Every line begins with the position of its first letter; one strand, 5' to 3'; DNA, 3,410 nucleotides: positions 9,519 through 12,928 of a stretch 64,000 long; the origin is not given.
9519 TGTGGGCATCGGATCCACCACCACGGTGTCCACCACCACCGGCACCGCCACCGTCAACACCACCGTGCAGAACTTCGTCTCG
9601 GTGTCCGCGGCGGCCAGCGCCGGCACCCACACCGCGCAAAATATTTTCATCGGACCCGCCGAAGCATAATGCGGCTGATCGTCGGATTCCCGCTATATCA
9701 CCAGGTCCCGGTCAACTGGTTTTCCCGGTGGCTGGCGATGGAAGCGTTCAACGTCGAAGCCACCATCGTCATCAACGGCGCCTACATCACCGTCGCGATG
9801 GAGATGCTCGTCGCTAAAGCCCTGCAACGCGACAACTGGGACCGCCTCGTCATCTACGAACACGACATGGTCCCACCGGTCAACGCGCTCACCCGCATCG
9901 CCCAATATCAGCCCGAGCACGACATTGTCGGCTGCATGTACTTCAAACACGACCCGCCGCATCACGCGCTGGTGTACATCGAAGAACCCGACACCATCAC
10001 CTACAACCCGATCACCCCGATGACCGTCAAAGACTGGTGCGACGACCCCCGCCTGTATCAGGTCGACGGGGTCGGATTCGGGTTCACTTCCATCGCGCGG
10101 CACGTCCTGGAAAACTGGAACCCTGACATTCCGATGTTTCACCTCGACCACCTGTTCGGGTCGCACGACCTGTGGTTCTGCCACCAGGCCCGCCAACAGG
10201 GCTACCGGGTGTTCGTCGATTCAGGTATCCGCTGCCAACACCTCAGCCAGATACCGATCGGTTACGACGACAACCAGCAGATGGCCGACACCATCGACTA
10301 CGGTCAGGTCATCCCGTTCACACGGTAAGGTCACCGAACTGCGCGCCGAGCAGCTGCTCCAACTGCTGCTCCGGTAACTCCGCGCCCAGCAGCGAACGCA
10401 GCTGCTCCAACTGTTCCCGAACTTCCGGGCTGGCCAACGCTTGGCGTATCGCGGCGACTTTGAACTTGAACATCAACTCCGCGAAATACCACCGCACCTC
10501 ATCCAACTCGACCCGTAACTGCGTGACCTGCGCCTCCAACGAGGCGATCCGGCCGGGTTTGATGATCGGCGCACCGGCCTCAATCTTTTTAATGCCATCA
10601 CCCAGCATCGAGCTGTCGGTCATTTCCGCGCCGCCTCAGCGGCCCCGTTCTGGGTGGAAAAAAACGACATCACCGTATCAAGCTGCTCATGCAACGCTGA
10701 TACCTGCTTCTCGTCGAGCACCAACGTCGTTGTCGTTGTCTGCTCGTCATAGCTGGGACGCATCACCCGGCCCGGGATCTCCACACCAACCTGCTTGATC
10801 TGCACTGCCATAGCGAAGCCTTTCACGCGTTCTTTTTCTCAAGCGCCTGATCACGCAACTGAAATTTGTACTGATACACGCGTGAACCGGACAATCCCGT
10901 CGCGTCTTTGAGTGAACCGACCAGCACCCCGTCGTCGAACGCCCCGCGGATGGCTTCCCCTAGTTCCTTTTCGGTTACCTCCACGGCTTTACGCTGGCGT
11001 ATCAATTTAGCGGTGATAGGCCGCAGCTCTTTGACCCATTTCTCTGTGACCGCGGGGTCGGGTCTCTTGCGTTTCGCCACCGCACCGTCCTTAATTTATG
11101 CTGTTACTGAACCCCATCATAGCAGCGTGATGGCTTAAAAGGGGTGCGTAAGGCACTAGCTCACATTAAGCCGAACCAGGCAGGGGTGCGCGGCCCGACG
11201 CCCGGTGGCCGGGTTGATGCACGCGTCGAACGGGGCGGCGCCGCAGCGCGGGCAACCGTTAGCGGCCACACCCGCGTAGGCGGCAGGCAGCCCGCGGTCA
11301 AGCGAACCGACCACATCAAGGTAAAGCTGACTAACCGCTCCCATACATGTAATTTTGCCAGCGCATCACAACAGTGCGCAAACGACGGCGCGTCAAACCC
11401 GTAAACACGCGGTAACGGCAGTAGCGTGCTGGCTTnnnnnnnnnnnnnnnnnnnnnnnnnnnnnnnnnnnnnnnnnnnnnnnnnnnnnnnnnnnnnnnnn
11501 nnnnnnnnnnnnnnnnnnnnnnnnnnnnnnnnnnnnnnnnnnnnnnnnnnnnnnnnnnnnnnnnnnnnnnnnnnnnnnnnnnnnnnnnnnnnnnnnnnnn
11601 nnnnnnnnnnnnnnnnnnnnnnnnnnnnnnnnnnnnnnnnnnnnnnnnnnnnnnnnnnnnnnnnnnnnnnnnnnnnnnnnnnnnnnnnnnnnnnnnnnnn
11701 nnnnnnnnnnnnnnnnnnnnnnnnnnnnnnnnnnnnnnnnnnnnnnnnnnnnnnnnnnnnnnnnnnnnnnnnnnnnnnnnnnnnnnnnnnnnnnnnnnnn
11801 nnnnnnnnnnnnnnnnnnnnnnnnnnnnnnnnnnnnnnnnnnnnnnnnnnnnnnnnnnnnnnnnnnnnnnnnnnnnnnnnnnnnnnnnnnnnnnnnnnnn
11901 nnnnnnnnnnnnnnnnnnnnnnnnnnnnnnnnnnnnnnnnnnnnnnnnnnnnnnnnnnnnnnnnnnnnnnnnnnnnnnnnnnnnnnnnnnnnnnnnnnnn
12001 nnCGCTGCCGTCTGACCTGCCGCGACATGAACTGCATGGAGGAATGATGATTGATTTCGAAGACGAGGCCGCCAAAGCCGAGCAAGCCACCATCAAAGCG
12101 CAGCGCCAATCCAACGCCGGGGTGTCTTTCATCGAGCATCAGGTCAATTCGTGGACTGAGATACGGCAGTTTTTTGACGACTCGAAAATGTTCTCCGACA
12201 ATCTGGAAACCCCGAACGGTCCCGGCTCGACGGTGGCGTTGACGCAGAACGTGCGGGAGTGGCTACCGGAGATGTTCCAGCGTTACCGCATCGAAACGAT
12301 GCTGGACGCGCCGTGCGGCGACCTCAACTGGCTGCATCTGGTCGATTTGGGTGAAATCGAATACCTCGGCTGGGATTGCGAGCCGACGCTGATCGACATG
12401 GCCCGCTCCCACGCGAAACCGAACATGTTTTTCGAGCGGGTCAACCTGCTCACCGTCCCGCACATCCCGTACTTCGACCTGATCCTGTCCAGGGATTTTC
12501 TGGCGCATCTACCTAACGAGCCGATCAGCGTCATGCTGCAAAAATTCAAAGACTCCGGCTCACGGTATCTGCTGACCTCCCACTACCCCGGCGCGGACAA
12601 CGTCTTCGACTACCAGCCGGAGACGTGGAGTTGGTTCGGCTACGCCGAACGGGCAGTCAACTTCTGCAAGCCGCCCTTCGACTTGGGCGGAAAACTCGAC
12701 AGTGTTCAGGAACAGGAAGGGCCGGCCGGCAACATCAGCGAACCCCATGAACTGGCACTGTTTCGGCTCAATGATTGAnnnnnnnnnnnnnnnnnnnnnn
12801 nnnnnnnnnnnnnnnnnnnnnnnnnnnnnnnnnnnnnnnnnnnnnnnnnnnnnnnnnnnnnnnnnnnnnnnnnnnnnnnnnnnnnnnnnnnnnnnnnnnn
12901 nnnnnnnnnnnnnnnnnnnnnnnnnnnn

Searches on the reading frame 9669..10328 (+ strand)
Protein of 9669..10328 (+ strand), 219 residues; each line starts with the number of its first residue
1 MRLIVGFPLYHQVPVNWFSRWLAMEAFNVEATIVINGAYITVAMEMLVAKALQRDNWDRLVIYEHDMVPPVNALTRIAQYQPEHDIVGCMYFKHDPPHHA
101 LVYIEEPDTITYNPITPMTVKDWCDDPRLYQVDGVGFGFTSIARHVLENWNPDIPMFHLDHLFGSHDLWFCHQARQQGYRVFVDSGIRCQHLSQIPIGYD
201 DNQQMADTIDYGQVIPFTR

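Call 32: search_protein_families(library=pfam, proteins=[window:9669-10328:+], max_evalue=0.01)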
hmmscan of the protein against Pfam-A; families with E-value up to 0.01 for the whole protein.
window:9669-10328:+ (219 aa): 0 families

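Call 33: search_protein_families(library=phrogs, proteins=[window:9669-10328:+], max_evalue=0.001)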
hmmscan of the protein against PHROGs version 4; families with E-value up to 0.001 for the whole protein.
window:9669-10328:+ (219 aa): 2 families
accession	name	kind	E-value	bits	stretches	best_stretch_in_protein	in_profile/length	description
phrog_12406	-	moron, auxiliary metabolic gene and host takeover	8.6e-61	206.4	1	2-203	4-205/242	glycosyltransferase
phrog_1574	-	unknown function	1.2e-10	42.5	1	56-195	83-232/240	-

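Call 35: search_protein_families(library=ncbifam, proteins=[window:9669-10328:+], max_evalue=0.001)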
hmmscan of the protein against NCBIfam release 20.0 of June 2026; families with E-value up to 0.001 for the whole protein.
window:9669-10328:+ (219 aa): 0 families

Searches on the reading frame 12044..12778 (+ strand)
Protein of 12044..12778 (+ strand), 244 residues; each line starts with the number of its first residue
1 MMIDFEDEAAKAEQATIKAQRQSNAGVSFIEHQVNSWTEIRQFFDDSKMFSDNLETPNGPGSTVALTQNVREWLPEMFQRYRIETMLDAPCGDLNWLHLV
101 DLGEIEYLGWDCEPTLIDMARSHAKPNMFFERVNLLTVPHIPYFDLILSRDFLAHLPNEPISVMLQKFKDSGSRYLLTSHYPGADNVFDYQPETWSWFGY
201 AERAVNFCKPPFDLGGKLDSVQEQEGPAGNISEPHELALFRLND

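Call 32: search_protein_families(library=pfam, proteins=[window:12044-12778:+], max_evalue=0.01)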
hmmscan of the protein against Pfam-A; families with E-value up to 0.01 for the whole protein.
window:12044-12778:+ (244 aa): 3 families
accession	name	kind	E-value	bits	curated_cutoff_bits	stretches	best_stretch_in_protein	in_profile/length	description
PF13649.12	Methyltransf_25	-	1.3e-05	26.2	27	1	87-169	2-90/97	Methyltransferase domain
PF13847.12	Methyltransf_31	-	0.00083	19.5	27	1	85-180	6-112/145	Methyltransferase domain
PF08242.18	Methyltransf_12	-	0.0019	19.3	30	1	87-167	1-87/98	Methyltransferase domain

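Call 33: search_protein_families(library=phrogs, proteins=[window:12044-12778:+], max_evalue=0.001)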
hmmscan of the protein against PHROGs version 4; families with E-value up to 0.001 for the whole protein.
window:12044-12778:+ (244 aa): 1 family
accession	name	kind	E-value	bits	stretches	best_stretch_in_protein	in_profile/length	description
phrog_3382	-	other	2e-38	132.7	1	53-227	18-193/207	methyltransferase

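Call 35: search_protein_families(library=ncbifam, proteins=[window:12044-12778:+], max_evalue=0.001)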
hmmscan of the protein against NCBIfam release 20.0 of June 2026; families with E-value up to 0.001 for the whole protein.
window:12044-12778:+ (244 aa): 0 families
